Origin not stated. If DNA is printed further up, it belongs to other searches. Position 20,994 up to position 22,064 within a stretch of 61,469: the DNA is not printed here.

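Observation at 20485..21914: Strikingly GC-rich two-gene insert (Ig-like/2-TM protein plus lectin-like membrane protein) converging on the pilin-like array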

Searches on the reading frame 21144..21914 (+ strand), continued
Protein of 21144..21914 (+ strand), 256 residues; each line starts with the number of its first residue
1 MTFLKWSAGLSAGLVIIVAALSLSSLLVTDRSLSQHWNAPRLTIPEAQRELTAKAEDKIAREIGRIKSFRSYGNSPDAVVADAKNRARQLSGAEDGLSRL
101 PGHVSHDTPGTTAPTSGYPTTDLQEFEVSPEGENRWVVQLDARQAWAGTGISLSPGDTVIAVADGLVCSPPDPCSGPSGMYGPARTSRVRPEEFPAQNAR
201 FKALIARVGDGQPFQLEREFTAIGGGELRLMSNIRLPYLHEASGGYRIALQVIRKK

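Call 35: search_solved_structures(query=A4, max_evalue=10, show_alignments=2)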
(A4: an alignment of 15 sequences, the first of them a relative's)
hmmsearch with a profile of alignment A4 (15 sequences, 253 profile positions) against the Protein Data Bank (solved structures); distinct sequences matched with E-value up to 10: 18.
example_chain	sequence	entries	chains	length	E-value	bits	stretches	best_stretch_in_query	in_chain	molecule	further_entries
8hd0_E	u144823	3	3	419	0.0018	21.5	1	24-161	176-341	Murein hydrolase activator EnvC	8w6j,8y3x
6tpi_A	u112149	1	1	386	0.011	19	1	23-161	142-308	Murein hydrolase activator EnvC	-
6usj_U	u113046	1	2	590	0.6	13.3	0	61-137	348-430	Poly [ADP-ribose] polymerase 2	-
6x0l_P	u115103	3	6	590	0.6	13.2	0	61-137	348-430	Poly [ADP-ribose] polymerase 2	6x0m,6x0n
1gke_A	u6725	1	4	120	0.64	13.2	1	111-159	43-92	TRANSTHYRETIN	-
1ie4_A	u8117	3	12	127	0.72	13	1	111-159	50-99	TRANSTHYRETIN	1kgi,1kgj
9w9n_A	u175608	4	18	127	1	12.5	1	101-159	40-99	Transthyretin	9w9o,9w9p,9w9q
7wl6_A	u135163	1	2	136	1.1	12.3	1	107-159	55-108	Transthyretin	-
9hyw_A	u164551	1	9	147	1.3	12.1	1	102-159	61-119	Transthyretin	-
8smr_G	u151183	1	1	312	1.7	11.7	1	150-196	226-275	Cbb3-type cytochrome c oxidase subunit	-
2nbp_A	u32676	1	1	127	1.8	11.7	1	106-159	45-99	Transthyretin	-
5dsy_A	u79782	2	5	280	1.8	11.7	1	54-137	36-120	Poly [ADP-ribose] polymerase 2 | Poly [ADP-ribose] polymerase 2,Poly [ADP-ribose] polymerase 2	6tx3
8da2_A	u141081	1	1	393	2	11.5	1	57-130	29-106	L,D-transpeptidase family protein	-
4fe8_A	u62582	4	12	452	3.4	10.8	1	37-107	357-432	Maltose-binding periplasmic protein,Huntingtin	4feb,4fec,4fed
6n2y_b2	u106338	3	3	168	3.7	10.6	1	9-116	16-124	ATP synthase subunit b | Bacillus PS3 ATP synthase subunit b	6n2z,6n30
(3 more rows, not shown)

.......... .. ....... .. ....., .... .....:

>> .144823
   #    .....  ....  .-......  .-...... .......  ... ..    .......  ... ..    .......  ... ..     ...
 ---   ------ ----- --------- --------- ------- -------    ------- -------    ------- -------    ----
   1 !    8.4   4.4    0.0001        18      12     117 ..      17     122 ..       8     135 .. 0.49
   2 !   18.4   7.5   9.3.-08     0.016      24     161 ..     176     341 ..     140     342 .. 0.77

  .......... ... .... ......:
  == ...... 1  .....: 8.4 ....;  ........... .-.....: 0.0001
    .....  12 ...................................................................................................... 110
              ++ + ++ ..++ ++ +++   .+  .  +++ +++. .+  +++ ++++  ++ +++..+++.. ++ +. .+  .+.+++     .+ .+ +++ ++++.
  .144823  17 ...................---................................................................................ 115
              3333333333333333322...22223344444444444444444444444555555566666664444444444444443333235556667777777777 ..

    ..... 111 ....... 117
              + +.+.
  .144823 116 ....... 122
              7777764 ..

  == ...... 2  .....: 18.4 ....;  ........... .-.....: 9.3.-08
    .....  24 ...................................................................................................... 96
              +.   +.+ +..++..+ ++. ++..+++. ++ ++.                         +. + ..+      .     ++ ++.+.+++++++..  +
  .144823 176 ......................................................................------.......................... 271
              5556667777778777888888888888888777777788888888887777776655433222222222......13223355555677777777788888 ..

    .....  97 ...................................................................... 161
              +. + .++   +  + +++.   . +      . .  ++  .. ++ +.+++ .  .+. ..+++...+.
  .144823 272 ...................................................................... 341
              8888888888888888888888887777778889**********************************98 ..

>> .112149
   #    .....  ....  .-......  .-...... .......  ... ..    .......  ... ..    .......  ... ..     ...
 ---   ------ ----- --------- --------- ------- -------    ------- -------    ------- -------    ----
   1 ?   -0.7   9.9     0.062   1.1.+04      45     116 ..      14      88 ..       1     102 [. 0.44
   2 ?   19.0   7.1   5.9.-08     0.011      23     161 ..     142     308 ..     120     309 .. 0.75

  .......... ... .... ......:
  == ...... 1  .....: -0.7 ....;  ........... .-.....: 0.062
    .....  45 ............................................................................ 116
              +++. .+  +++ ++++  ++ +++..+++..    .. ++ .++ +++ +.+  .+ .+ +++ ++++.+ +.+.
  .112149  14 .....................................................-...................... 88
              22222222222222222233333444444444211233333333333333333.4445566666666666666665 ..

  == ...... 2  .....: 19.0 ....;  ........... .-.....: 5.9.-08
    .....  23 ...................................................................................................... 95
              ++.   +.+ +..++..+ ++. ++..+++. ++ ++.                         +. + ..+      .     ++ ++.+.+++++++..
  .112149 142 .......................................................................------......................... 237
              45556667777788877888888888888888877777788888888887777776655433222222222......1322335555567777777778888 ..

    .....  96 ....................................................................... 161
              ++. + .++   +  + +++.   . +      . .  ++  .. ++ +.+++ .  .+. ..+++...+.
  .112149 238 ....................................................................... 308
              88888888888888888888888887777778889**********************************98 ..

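Call 42: predict_structure(alignment_id=A4)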
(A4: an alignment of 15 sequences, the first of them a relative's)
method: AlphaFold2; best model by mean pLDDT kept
length: 256 residues; sequences in the alignment: 15
mean_pLDDT: 82.9   pTM: 0.55
mean pLDDT of the five models: 82.9, 82.1, 80.9, 79.3, 77.9
residues with pLDDT >= 90: 146; 70-90: 55; 50-70: 27; < 50: 28
segments of 3 or more residues with pLDDT < 50: 1-3, 97-121
pLDDT, mean of each block of 10 residues (from residue 1): 53 85 91 68 74 90 78 68 83 60 40 40 80 96 96 98 94 94 95 98 97 97 98 96 96 95
secondary structure, 60 per line:
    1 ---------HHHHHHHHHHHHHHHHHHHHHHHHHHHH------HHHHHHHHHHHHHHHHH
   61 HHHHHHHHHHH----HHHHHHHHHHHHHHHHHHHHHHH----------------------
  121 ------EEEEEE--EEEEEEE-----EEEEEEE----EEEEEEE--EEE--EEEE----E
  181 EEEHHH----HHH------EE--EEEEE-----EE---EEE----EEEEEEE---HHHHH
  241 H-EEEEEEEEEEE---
elements in order: H10-37 H44-71 H76-98 E127-132 E135-141 E147-153 E158-164 E167-169 E172-175 E180-183 E204-208 E219-221 E226-232 H236-241 E243-253

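Call 45: find_homologous_proteins(query=A4, max_evalue=1e-8)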
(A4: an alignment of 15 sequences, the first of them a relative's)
Query A4 (15 sequences) (256 aa, profile of the alignment): 5 proteins with E <= 1e-8 among 8000 candidates.
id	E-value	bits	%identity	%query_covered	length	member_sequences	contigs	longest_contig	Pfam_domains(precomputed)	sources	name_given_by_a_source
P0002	4.0e-82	294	75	95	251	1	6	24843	-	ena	-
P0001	4.5e-81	291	100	100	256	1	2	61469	-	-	-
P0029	3.1e-64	235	31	66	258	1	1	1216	-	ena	-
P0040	9.4e-41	158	33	47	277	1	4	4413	-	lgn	-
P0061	1.7e-31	128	33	49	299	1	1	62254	-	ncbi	-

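Call 46: fold_search(model_id=the predicted structure, library=pdb)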
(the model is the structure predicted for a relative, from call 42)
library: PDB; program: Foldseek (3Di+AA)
matches with E <= 10: 549; with E <= 0.001: 11
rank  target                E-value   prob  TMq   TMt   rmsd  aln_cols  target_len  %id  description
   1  1l7l                  4.6e-07  1.00  0.39  0.79   3.1       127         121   20  Crystal structure of Pseudomonas aeruginosa lectin 1 determined by single wavelength anomalous scattering phasing method (released 2002-12-11)
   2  2vxj_B                1.4e-06  1.00  0.40  0.81   2.8       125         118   22  CRYSTAL STRUCTURE OF PA-IL LECTIN COMPLEXED WITH AGAL13BGAL14GLC AT 1.9 A RESOLUTION (released 2008-09-16)
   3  4cp9_A                1.6e-06  1.00  0.40  0.80   2.9       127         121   21  Crystal structure OF lecA lectin complexed with a divalent galactoside at 1.65 angstrom (released 2014-10-08)
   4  2vxj_C                2.1e-06  1.00  0.40  0.81   2.9       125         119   22  CRYSTAL STRUCTURE OF PA-IL LECTIN COMPLEXED WITH AGAL13BGAL14GLC AT 1.9 A RESOLUTION (released 2008-09-16)
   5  2vxj_D                2.6e-06  1.00  0.39  0.79   3.0       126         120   21  CRYSTAL STRUCTURE OF PA-IL LECTIN COMPLEXED WITH AGAL13BGAL14GLC AT 1.9 A RESOLUTION (released 2008-09-16)
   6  6ygq_D                2.8e-06  1.00  0.37  0.75   4.6       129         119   19  EclA N-terminal domain; PllA-like lectin (released 2021-04-07)
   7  6ygq_A                2.8e-06  1.00  0.37  0.74   4.7       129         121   19  EclA N-terminal domain; PllA-like lectin (released 2021-04-07)
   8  6ygq_B                5.1e-06  1.00  0.37  0.74   4.7       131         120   19  EclA N-terminal domain; PllA-like lectin (released 2021-04-07)
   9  2vxj_J                8.0e-06  1.00  0.41  0.83   2.5       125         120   21  CRYSTAL STRUCTURE OF PA-IL LECTIN COMPLEXED WITH AGAL13BGAL14GLC AT 1.9 A RESOLUTION (released 2008-09-16)
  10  5ofz_A                1.1e-05  1.00  0.36  0.74   3.5       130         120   22  PllA lectin, apo (released 2017-10-04)
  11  5odu_A                3.4e-05  1.00  0.36  0.72   3.7       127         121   22  PllA lectin, monosaccharide complex (released 2017-10-04)
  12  4dy3_A                7.8e-03  0.82  0.19  0.36  11.1       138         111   14  crystal structure of Escherichia coli PliG, a periplasmic lysozyme inhibitor of g-type lysozyme (released 2012-06-13)
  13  4dy5_A                1.2e-02  0.47  0.17  0.30  11.6       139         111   14  Crystal structure of Salmonella Typhimurium PliG, a periplasmic lysozyme inhibitor of g-type lysozyme (released 2012-06-13)
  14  3fjs_C                2.2e-02  0.54  0.19  0.34  10.5       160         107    9  CRYSTAL STRUCTURE OF A PUTATIVE BIOSYNTHETIC PROTEIN WITH RMLC-LIKE CUPIN FOLD (REUT_B4087) FROM RALSTONIA EUTROPHA JM (released 2009-01-13)
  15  2q30_E                2.8e-02  0.44  0.17  0.32  10.9       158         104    9  Crystal structure of a rmlc-like cupin protein (dde_2303) from desulfovibrio desulfuricans subsp. at 1.94 A resolution (released 2007-06-19)
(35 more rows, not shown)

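Call 47: find_encoding_contigs(protein=P0061, flank=8000, max_places=2)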
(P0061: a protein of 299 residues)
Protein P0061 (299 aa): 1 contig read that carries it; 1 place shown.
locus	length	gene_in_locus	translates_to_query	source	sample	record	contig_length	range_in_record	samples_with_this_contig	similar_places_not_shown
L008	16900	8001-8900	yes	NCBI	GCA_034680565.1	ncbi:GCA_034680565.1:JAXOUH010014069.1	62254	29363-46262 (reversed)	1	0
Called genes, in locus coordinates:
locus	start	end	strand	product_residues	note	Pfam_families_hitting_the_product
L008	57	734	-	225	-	PF02463:SMC_N, PF13175:AAA_15, PF13476:AAA_23, PF13555:AAA_29 (weak), PF13304:AAA_21 (weak)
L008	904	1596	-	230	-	PF22935:RM44_endonuclase (weak), PF14622:Ribonucleas_3_3, PF00636:Ribonuclease_3, PF00035:dsrm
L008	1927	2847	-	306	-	-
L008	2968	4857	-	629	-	PF06480:FtsH_ext (weak), PF00004:AAA, PF07728:AAA_5 (faint), PF17862:AAA_lid_3, PF01434:Peptidase_M41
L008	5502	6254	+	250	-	-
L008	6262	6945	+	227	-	-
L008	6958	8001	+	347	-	-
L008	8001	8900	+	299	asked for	-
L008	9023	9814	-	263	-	PF18895:T4SS_pilin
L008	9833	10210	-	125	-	PF18895:T4SS_pilin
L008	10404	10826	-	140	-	PF18895:T4SS_pilin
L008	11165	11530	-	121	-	PF18895:T4SS_pilin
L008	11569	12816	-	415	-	PF18895:T4SS_pilin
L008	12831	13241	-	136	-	PF18895:T4SS_pilin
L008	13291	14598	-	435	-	PF01547:SBP_bac_1, PF13416:SBP_bac_8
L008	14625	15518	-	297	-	PF00483:NTP_transferase, PF12804:NTP_transf_3 (weak)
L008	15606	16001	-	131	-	PF13366:PDDEXK_3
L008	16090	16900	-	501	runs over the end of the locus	PF13541:ChlI, PF00158:Sigma54_activat (faint), PF00493:MCM, PF01078:Mg_chelatase, PF07728:AAA_5, PF13335:Mg_chelatase_C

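Call 48: find_encoding_contigs(protein=P0040, flank=5000, max_places=3)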
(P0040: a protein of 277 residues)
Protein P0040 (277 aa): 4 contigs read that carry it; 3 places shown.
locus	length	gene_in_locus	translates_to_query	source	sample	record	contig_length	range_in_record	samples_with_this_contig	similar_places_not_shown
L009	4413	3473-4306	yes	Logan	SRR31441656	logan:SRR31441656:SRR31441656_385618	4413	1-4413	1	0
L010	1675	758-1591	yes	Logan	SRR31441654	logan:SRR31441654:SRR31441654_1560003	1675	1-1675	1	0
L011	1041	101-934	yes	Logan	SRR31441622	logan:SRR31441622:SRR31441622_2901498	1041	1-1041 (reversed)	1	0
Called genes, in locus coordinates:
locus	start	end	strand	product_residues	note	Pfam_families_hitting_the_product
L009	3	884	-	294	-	?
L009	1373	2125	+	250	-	-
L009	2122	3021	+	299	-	-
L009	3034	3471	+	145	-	-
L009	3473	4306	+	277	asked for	-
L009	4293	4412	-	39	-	?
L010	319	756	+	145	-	-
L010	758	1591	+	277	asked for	-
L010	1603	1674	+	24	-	?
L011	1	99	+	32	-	?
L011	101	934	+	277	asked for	-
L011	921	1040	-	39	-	?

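Call 50: find_related_loci(query=A1, collection=genome_contigs, flank=10000)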
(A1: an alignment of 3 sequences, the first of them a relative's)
Query A1 (256 aa) in genome_contigs; peptide patterns used: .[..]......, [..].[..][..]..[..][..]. (x = any residue, [..] = any of these).
99 stretches matched a pattern; 1 encode a relative of the query (tblastn E <= 1e-3); 1 distinct loci.
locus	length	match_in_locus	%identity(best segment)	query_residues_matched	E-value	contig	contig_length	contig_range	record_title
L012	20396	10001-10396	29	106-252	1e-10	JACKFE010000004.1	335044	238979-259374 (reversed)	MAG: Nitrospiraceae bacterium isolate HK-STAS-NITR-1 HK-STAS-NITR-1_4, whole genome shotgun sequence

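Call 51: find_encoding_contigs(protein=P0001, flank=3000, max_places=4)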
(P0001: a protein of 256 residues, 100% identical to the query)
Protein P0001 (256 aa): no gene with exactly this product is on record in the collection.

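Call 61: find_related_loci(query=A6, collection=metagenome_contigs, flank=10000)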
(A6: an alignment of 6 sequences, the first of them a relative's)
Query A6 (256 aa) in metagenome_contigs; peptide patterns used: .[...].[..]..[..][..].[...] (x = any residue, [..] = any of these).
83 stretches matched a pattern, but none encodes a relative of the query by tblastn (E <= 1e-3).

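Call 73: find_encoding_contigs(protein=P0010, flank=6000, max_places=2)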
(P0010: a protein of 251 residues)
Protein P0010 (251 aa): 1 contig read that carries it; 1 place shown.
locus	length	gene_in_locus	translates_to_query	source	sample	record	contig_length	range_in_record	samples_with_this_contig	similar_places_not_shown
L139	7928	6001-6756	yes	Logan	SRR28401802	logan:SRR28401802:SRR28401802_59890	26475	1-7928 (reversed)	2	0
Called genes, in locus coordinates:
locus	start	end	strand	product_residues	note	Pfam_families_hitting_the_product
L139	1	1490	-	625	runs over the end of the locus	PF06480:FtsH_ext, PF00004:AAA, PF07728:AAA_5 (weak), PF23902:AAA_lid_PRS2_C (faint), PF17862:AAA_lid_3, PF01434:Peptidase_M41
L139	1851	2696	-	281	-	PF00892:EamA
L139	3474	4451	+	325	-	-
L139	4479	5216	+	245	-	-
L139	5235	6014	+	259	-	-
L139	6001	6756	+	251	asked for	-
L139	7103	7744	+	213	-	-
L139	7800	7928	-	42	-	?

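Call 74: find_encoding_contigs(protein=P0009, flank=6000, max_places=2)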
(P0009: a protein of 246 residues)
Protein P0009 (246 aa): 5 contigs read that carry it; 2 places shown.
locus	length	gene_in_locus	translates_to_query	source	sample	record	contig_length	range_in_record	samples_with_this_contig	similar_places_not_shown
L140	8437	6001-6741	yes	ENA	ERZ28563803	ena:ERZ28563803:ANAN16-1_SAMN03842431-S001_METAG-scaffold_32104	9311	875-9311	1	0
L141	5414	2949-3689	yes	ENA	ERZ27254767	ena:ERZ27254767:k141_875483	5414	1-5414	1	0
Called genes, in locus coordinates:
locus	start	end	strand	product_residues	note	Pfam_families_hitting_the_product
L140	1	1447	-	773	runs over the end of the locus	?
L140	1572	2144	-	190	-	PF00636:Ribonuclease_3, PF14622:Ribonucleas_3_3, PF22935:RM44_endonuclase (weak), PF00035:dsrm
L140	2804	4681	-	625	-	PF06480:FtsH_ext (weak), PF00004:AAA, PF07728:AAA_5 (faint), PF23902:AAA_lid_PRS2_C (weak), PF17862:AAA_lid_3, PF01434:Peptidase_M41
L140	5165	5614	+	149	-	-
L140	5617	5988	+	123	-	-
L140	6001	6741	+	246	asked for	-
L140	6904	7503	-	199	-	PF18895:T4SS_pilin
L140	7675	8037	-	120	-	PF18895:T4SS_pilin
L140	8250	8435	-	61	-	?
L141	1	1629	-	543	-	?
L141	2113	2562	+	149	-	-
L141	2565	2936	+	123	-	-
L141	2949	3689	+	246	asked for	-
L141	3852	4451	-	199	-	PF18895:T4SS_pilin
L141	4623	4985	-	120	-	PF18895:T4SS_pilin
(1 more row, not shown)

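Call 79: search_protein_families(library=pfam, proteins=[L008:5502-6251:+, L009:1373-2122:+, L139:3474-4448:+, L140:5165-5611:+, L007:301-1056:+, L008:6262-6942:+, L139:4479-5213:+, L008:6958-7998:+, L139:5235-6011:+, L009:2122-3018:+], max_evalue=0.1)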
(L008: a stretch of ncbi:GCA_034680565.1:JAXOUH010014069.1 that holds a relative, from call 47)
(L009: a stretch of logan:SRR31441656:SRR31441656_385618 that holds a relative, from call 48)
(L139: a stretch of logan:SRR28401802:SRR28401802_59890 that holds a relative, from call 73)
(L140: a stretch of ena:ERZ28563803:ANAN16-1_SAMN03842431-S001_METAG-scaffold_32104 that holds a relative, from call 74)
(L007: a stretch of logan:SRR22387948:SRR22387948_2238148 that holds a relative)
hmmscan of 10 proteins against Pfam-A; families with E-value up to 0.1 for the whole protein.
L008:5502-6251:+ (250 aa): 0 families

L009:1373-2122:+ (250 aa): 1 family
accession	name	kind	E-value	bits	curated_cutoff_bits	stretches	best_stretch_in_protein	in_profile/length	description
PF02369.22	Big_1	-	0.086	13.4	34.9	0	141-186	12-57/93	Bacterial Ig-like domain (group 1)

L139:3474-4448:+ (325 aa): 0 families

L140:5165-5611:+ (149 aa): 1 family
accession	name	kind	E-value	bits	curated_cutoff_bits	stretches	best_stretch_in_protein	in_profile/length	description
PF09134.16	Invasin_D3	-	0.0063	17.4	33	1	62-123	22-88/98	Invasin, domain 3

L007:301-1056:+ (252 aa): 1 family
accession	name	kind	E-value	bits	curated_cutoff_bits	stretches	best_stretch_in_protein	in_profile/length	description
PF25192.1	DiatomPyrShell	-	0.011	15.5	27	1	21-63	10-52/209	Diatom pyrenoid shell protein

L008:6262-6942:+ (227 aa): 0 families

L139:4479-5213:+ (245 aa): 0 families

L008:6958-7998:+ (347 aa): 0 families

L139:5235-6011:+ (259 aa): 1 family
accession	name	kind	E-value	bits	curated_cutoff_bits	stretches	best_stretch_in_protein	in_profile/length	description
PF13179.11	DUF4006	-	0.045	14.1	22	0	225-247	7-30/64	Family of unknown function (DUF4006)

L009:2122-3018:+ (299 aa): 2 families
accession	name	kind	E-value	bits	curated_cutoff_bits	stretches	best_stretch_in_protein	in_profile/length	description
PF07690.21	MFS_1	-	0.00092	18.7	33.4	1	76-196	130-222/347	Major Facilitator Superfamily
PF09277.16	Erythro-docking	-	0.052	13.9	24.6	0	140-165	33-58/58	Erythronolide synthase, docking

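Call 83: find_encoding_contigs(protein=P0012, flank=6000, max_places=2)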
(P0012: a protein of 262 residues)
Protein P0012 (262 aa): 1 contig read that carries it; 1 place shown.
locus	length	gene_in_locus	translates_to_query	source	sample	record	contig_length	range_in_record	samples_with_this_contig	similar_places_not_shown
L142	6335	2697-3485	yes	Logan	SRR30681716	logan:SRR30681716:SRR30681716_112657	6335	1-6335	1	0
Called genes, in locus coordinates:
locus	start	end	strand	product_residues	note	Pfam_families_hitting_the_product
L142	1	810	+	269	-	?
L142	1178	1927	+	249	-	-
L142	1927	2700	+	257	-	-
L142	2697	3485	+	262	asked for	-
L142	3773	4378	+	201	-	PF01435:Peptidase_M48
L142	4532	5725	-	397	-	PF18895:T4SS_pilin (weak)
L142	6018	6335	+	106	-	?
